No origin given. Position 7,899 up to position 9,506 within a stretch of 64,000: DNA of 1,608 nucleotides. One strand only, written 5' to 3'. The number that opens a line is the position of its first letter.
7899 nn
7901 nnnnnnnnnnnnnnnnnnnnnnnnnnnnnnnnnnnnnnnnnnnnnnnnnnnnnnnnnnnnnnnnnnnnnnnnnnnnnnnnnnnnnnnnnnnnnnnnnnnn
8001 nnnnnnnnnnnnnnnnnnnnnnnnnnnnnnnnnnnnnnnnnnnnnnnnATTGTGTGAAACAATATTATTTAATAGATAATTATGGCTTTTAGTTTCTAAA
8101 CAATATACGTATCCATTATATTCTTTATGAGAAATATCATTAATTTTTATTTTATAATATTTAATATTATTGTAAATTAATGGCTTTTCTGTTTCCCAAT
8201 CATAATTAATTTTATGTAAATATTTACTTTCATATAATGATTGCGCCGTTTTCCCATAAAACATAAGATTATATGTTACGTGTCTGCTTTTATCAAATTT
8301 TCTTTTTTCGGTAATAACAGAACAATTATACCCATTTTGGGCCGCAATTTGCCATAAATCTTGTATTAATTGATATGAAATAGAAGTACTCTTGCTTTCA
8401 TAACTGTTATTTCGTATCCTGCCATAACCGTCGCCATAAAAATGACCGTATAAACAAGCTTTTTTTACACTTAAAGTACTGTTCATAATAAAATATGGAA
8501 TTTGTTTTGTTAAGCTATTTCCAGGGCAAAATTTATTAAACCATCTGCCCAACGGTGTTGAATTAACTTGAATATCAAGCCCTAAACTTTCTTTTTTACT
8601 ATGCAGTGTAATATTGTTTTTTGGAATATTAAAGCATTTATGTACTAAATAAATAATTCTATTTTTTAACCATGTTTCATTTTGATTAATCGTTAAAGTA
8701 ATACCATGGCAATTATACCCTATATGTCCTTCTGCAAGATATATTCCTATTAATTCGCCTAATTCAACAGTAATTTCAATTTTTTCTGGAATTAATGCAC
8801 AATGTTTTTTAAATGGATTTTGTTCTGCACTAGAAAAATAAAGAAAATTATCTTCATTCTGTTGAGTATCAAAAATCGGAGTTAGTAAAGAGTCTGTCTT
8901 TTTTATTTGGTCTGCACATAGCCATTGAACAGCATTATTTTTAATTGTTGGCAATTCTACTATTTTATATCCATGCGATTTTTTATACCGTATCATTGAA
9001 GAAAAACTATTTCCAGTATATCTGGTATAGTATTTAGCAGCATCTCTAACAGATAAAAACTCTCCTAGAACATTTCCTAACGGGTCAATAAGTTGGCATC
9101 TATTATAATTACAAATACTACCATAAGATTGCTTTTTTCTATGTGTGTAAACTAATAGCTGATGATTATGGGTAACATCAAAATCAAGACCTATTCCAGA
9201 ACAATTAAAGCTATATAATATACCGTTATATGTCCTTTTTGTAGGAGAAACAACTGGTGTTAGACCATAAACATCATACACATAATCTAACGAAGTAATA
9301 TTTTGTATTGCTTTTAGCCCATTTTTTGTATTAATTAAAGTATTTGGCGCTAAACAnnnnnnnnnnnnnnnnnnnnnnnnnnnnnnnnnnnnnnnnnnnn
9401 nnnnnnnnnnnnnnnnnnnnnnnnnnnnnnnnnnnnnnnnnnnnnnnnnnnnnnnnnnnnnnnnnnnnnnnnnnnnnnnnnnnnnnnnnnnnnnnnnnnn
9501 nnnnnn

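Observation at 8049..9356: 436-aa intein with a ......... homing endonuclease in the replicative DnaE-type polymerase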

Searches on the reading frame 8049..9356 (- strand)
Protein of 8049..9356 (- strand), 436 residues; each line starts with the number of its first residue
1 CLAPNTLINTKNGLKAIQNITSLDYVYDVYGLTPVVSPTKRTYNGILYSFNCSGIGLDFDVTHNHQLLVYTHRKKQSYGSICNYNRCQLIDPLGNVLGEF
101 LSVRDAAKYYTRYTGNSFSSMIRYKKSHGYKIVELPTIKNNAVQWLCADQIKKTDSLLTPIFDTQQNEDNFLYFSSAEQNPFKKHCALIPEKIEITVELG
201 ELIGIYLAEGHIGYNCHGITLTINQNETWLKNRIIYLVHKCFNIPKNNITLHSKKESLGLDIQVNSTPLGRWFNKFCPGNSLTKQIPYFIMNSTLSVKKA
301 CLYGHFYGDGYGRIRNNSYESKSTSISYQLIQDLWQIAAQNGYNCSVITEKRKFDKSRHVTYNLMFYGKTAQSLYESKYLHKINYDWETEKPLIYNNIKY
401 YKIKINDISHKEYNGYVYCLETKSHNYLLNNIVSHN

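Call 4: search_protein_families(library=pfam, proteins=[window:8049-9356:-], max_evalue=1)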
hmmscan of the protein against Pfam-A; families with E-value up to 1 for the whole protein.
window:8049-9356:- (436 aa): 5 families
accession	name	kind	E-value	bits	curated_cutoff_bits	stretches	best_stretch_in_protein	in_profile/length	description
PF14890.11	Intein_splicing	-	1.3e-08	35.2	35.8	1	142-436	75-155/155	Intein splicing domain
PF14528.11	LAGLIDADG_3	-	0.013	16.2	22.5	0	297-372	2-75/82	LAGLIDADG-like domain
PF02991.22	ATG8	-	0.031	14.9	27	1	140-182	61-103/104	Autophagy protein Atg8 ubiquitin like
PF06372.18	Gemin6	-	0.068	13.7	23.9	1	386-432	3-49/88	Gemin6 Sm-like domain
PF08794.16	FHBP_C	-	0.19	13.1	28.1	1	310-372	36-91/97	Factor H binding protein, C-terminal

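Call 5: search_protein_families(library=ncbifam, proteins=[window:8049-9356:-], max_evalue=1)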
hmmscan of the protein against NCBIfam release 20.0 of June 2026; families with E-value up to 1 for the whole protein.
window:8049-9356:- (436 aa): 5 families
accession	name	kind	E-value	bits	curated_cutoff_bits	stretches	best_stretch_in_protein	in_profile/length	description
NF045703.1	rSAM_Tes_intein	exception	3.4e-15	54.9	1700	1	187-426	359-597/1040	tetraether lipid synthase Tes, intein-containing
NF011491.0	PRK14898.1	equivalog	1.1e-10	40.3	783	1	184-339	230-376/860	DNA-directed RNA polymerase subunit A''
NF011418.0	PRK14845.1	equivalog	4.7e-05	21.3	756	1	395-436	435-474/1049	translation initiation factor IF-2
TIGR01445.1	intein_Nterm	domain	0.0014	19.6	24.5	1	1-69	1-83/83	intein N-terminal splicing region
NF038098.1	GyrA_w_intein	exception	0.065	11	1850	1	273-342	311-381/1232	intein-containing DNA gyrase subunit A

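Call 6: search_protein_families(library=phrogs, proteins=[window:8049-9356:-], max_evalue=0.01)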
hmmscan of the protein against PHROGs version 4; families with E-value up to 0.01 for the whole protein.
window:8049-9356:- (436 aa): 1 family
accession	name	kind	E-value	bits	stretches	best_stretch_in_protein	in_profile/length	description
phrog_36001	-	unknown function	0.0017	17.6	0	1-52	97-149/715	-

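Call 7: search_solved_structures(query=window:8049-9356:-, max_evalue=10, show_alignments=3)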
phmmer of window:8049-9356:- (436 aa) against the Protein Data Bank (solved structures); distinct sequences matched with E-value up to 10: 1.
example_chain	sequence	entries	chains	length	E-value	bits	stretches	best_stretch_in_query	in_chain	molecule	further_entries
2cw7_A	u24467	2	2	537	0.091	15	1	273-334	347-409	Endonuclease PI-PkoII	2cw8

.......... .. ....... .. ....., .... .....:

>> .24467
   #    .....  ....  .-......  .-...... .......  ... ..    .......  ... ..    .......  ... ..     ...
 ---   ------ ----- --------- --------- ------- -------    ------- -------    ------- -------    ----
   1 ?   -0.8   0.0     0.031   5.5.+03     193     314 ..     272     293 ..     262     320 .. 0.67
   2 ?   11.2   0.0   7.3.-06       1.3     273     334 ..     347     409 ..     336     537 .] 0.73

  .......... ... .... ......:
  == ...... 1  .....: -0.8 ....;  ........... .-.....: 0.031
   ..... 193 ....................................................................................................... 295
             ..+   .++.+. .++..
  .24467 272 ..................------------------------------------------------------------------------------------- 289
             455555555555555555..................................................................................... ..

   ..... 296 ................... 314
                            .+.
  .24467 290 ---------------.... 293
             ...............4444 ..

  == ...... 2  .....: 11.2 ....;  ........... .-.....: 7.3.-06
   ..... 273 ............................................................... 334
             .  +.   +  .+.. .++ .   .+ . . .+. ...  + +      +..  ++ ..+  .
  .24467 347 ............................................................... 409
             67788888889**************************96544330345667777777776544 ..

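Call 9: search_dna_similar(query=window:8049-9356:-, collection=phages, mode=protein, max_rows=40, max_evalue=0.001)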
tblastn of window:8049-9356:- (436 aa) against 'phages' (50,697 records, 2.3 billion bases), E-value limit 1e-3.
Records with a match: 5; places in all: 5; records where one place covers at least 80% of the query: 2.
Best place of each record, by identity: <60% 5.
By first word of the organism name: Staphylococcus 3; uncultured 1; Bacillus 1.
By host as written in the record: Homo sapiens 2; - 1; Staphylococcus sp. 1; Bacillus subtilis subsp. subtilis str. 168 1.
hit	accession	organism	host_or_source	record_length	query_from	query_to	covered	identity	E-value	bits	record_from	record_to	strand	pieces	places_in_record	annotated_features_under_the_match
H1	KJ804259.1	Staphylococcus phage 6ec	Homo sapiens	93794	1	357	82%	25.1%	3e-11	72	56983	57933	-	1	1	DNA polymerase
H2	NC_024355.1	Staphylococcus phage 6ec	Homo sapiens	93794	1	357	82%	25.1%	3e-11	72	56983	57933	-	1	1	DNA polymerase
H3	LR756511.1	uncultured phage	metagenomic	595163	187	379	44%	25.4%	1e-5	54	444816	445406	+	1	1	record has no annotation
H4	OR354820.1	Staphylococcus phage Alsa_1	Staphylococcus sp.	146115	195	304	25%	32.7%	3e-6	56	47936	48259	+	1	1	hypothetical protein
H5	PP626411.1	Bacillus phage fHSPT3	Bacillus subtilis subsp. subtilis str. ...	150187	187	304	27%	27.5%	2e-5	53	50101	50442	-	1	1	hypothetical protein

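Call 16: get_annotated_region(hit=H1, flank=3000)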
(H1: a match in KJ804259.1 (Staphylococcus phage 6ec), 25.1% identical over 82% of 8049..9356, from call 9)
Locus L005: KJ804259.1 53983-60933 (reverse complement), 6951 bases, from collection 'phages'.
description: Staphylococcus phage 6ec, complete genome.
organism: Staphylococcus phage 6ec (NCBI taxid 1500386)
taxonomy: Viruses; Duplodnaviria; Heunggongvirae; Uroviricota; Caudoviricetes; Sextaecvirus; Sextaecvirus sextaec
host: Homo sapiens; source: anterior nares; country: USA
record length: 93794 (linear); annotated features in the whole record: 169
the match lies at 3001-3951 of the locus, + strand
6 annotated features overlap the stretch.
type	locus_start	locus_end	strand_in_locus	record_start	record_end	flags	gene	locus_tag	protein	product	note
CDS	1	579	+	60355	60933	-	-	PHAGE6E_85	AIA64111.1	hypothetical protein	-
regulatory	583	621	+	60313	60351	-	-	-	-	terminator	rho-independent terminator; predicted by ARNold by RNA Motif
CDS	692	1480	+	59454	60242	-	-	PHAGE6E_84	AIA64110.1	hypothetical protein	similar to conserved hypothetical protein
CDS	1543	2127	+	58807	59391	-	-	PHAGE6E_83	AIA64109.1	hypothetical protein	similar to phage protein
CDS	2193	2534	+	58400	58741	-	-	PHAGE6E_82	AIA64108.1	hypothetical protein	similar to CBS domain protein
CDS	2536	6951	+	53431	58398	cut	-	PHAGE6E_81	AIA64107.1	DNA polymerase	similar to Putative DNA polymerase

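Call 22: find_homologous_proteins(query=window:8049-9356:-, max_evalue=0.001)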
Query window:8049-9356:- (436 aa): 3 proteins with E <= 0.001 among 5856 candidates.
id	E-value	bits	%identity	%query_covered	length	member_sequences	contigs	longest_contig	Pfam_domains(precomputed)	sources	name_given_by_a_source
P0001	1.4e-149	517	54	100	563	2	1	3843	PF07733.19,PF14890.12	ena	-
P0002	3.3e-5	41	24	100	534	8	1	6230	PF14528.12,PF01592.22,PF14890.12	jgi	jgi:nitrogen fixation protein NifU and related proteins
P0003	4.0e-5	41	25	68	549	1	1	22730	PF14528.12,PF01592.22,PF14890.12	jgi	jgi:nitrogen fixation NifU-like protein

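Call 24: find_encoding_contigs(protein=P0001, flank=10000)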
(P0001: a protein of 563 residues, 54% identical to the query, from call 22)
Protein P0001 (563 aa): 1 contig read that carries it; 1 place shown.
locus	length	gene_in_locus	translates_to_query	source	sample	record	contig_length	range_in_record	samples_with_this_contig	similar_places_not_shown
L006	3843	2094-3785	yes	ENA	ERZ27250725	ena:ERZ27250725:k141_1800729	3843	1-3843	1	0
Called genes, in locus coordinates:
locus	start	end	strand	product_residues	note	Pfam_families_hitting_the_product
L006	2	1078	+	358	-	?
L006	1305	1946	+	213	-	PF01541:GIY-YIG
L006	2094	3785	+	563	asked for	PF14890:Intein_splicing (weak), PF07733:DNA_pol3_alpha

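Call 28: find_related_loci(query=window:8049-9356:-, collection=viral_contigs, flank=6000)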
Query window:8049-9356:- (436 aa) in viral_contigs; peptide patterns used: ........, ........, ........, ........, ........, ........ (x = any residue, [..] = any of these).
2 stretches matched a pattern, but none encodes a relative of the query by tblastn (E <= 1e-3).

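Call 34: search_protein_representatives(protein=window:8049-9356:-)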
Query: 436 residues. Proteins with E-value up to 0.001 (for the whole library): 1380; up to 1e-10: 158; up to 1e-30: 3. The best 150 are listed.
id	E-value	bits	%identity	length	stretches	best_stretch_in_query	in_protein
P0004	2.7e-166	570.3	61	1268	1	1-436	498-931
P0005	6.4e-149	513.1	56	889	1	1-436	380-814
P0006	6.1e-143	493.4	58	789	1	1-436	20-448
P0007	5.4e-30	121.2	35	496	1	8-436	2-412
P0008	1.5e-23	100.0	27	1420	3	183-424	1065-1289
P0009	1.5e-23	100.0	33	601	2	137-436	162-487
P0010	2.0e-23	99.6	27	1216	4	142-436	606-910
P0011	8.2e-23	97.5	27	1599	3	200-436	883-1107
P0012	1.3e-22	96.9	30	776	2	180-436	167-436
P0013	2.7e-22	95.8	27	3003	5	179-436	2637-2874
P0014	1.5e-21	93.4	61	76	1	291-366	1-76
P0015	5.8e-21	91.5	27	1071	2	188-383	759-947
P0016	1.5e-20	90.1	30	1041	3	193-432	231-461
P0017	4.0e-20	88.7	29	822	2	110-436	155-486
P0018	6.3e-20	88.0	68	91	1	321-391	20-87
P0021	1.8e-19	86.5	33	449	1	139-436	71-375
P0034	1.3e-16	77.1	34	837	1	183-376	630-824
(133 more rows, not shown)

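Call 58: predict_structure(alignment_id=A2)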
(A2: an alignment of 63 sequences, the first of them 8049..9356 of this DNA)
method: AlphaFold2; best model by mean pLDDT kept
length: 436 residues; sequences in the alignment: 63
mean_pLDDT: 92.9   pTM: 0.87
mean pLDDT of the five models: 92.9, 92.9, 92.2, 91.9, 91.1
residues with pLDDT >= 90: 358; 70-90: 65; 50-70: 13; < 50: 0
segments of 3 or more residues with pLDDT < 50: none
pLDDT, mean of each block of 10 residues (from residue 1): 95 94 97 96 98 89 97 70 74 89 90 91 90 81 94 96 83 97 94 98 98 97 98 98 96 97 98 96 94 95 97 95 95 96 92 78 95 95 87 96 96 98 95 94
secondary structure, 60 per line:
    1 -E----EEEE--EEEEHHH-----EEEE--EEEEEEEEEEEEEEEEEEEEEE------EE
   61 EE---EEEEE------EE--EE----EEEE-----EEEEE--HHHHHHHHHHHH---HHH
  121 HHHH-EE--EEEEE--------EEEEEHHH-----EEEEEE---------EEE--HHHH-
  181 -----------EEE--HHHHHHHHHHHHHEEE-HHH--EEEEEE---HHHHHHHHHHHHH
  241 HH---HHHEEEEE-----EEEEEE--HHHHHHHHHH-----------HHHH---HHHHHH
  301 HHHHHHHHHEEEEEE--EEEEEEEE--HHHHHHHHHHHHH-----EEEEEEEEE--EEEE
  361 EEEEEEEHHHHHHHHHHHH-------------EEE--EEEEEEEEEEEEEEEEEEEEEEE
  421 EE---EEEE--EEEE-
elements in order: E7-10 E13-16 E25-28 E31-52 E59-62 E66-70 E87-90 E96-100 H103-114 H118-124 E130-134 E143-147 E156-161 E171-173 H176-179 E192-194 H197-209 E210-212 E219-224 H228-242 E249-253 E259-264 H267-276 H288-291 H295-309 E310-315 E318-325 H328-340 E346-354 E357-367 H368-379 E393-395 E398-422 E426-429 E432-435

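Call 62: fold_search(model_id=the predicted structure, library=pdb)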
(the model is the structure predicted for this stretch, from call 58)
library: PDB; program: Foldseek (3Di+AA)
matches with E <= 10: 478; with E <= 0.001: 53
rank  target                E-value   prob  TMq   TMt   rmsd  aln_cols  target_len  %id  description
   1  1vde_A                1.1e-18  1.00  0.50  0.50  11.0       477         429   16  PI-SCEI, A HOMING ENDONUCLEASE WITH PROTEIN SPLICING ACTIVITY (released 1998-04-08)
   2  1ef0_A                1.2e-18  1.00  0.48  0.49  11.2       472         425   16  CRYSTAL STRUCTURE OF PI-SCEI MINIPRECURSOR (released 2000-06-07)
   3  1um2_A                1.4e-17  1.00  0.49  0.51  11.1       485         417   14  Crystal Structure of the Vma1-Derived Endonuclease with the Ligated Extein Segment (released 2004-09-22)
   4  1jva_B                2.2e-17  1.00  0.49  0.50  10.7       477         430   14  CRYSTAL STRUCTURE OF THE VMA1-DERIVED ENDONUCLEASE BEARING THE N AND C EXTEIN PROPEPTIDES (released 2002-08-29)
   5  1um2_B                2.2e-17  1.00  0.48  0.50  10.8       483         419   15  Crystal Structure of the Vma1-Derived Endonuclease with the Ligated Extein Segment (released 2004-09-22)
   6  1vde_B                2.7e-17  1.00  0.49  0.49  10.9       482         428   16  PI-SCEI, A HOMING ENDONUCLEASE WITH PROTEIN SPLICING ACTIVITY (released 1998-04-08)
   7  7qsu                  3.7e-17  1.00  0.59  0.69   5.4       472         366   16  Crystal structure of homing endonuclease-associated TliVMA intein (C1A, d333-339) (released 2022-03-30)
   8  1jva_A                1.3e-16  1.00  0.48  0.49  10.8       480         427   14  CRYSTAL STRUCTURE OF THE VMA1-DERIVED ENDONUCLEASE BEARING THE N AND C EXTEIN PROPEPTIDES (released 2002-08-29)
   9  1lws_A                1.4e-16  1.00  0.50  0.51  10.7       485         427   16  Crystal structure of the intein homing endonuclease PI-SceI bound to its recognition sequence (released 2002-09-27)
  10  1dfa                  3.2e-16  1.00  0.47  0.50   9.0       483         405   15  CRYSTAL STRUCTURE OF PI-SCEI IN C2 SPACE GROUP (released 1999-12-08)
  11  1lwt_A                8.2e-16  1.00  0.49  0.48  11.0       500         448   16  Crystal structure of the intein homing endonuclease PI-SceI bound to its substrate DNA (Ca2+ free) (released 2002-09-27)
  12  7qss                  1.6e-15  1.00  0.57  0.57   7.7       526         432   15  Crystal structure of homing endonuclease-associated TliVMA intein (C1A) (released 2022-03-30)
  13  1ef0_B                2.2e-15  1.00  0.43  0.47  11.3       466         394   14  CRYSTAL STRUCTURE OF PI-SCEI MINIPRECURSOR (released 2000-06-07)
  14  7qst                  4.4e-13  1.00  0.49  0.58   9.3       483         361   13  Crystal structure of homing endonuclease-associated PhoVMA intein (C1A) (released 2022-03-30)
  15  2cw7                  4.4e-13  1.00  0.45  0.37  26.1       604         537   12  Crystal structure of intein homing endonuclease II (released 2006-04-18)
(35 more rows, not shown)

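Call 78: search_protein_families(library=pfam, proteins=[L006:1305-1946:+], max_evalue=1)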
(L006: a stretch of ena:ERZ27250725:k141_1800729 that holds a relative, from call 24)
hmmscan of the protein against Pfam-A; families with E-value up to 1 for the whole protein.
L006:1305-1946:+ (213 aa): 9 families
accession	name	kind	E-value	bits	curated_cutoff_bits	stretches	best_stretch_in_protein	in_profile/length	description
PF01541.30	GIY-YIG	-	1.1e-12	48.5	22.6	1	1-89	1-78/78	GIY-YIG catalytic domain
PF13936.12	HTH_38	-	0.00084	19.5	27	1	103-133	9-39/44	Helix-turn-helix domain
PF18024.7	HTH_50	-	0.0016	18.5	27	1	107-131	16-40/50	Helix-turn-helix domain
PF19835.5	SegE_GIY-YIG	-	0.0031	18.2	25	1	1-60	17-82/123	Putative endonuclease segE, GIY-YIG domain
PF05732.17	RepL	-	0.015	15.2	20.3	1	60-134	21-95/164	Firmicute plasmid replication protein (RepL)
PF10544.15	T5orf172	-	0.024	15.6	20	1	2-46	1-46/101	T5orf172 domain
PF04218.19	CENP-B_N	-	0.039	14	21.2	1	106-136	14-44/53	CENP-B N-terminal DNA-binding domain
PF13384.12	HTH_23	-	0.1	12.9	24.6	1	107-137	10-40/50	Homeodomain-like domain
PF13560.12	HTH_31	-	0.17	12.6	27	1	116-136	16-36/64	Helix-turn-helix domain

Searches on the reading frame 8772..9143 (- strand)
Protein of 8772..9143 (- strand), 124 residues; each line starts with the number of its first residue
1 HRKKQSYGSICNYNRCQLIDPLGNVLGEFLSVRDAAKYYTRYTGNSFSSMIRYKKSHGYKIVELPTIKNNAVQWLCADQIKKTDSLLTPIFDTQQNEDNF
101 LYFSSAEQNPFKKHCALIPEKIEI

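Call 52: search_protein_families(library=pfam, proteins=[window:8772-9143:-], max_evalue=10)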
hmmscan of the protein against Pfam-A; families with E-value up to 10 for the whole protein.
seq(124 aa): 1 family
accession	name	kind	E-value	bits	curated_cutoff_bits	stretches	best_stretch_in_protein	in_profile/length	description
PF02991.22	ATG8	-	0.0066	17.1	27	1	69-111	61-103/104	Autophagy protein Atg8 ubiquitin like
